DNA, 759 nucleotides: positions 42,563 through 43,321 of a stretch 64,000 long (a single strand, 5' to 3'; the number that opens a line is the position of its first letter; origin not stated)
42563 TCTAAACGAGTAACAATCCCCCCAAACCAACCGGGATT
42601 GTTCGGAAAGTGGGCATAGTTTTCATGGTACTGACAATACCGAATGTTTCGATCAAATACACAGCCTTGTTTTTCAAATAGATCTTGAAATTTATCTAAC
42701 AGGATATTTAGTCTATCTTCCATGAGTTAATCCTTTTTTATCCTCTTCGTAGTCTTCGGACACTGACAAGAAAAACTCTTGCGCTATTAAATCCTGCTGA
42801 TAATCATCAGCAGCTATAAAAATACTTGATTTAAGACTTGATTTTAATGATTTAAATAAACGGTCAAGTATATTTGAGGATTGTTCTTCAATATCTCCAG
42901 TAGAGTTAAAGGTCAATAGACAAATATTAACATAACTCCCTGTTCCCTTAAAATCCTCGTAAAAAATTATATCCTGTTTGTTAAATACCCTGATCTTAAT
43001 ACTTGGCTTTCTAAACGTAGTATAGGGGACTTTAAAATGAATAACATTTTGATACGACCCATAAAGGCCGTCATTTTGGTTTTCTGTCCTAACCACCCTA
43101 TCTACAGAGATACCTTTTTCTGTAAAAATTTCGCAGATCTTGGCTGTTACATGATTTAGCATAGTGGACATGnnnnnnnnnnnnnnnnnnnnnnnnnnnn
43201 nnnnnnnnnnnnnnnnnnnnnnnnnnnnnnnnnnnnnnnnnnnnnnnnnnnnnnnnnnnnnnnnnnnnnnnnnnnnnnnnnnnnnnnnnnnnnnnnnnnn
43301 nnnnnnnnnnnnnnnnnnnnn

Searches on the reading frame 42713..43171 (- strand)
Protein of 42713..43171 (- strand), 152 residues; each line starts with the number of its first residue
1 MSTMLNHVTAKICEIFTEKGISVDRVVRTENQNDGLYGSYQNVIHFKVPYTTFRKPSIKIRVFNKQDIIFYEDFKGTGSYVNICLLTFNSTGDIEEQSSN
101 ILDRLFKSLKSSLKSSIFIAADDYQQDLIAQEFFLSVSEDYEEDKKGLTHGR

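Call 18: search_protein_families(library=phrogs, proteins=[window:42713-43171:-], max_evalue=0.01)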
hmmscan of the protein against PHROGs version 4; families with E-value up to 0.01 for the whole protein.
window:42713-43171:- (152 aa): 1 family
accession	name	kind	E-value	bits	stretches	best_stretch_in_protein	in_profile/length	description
phrog_3535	-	unknown function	0.0031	18.7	1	45-119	36-111/116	-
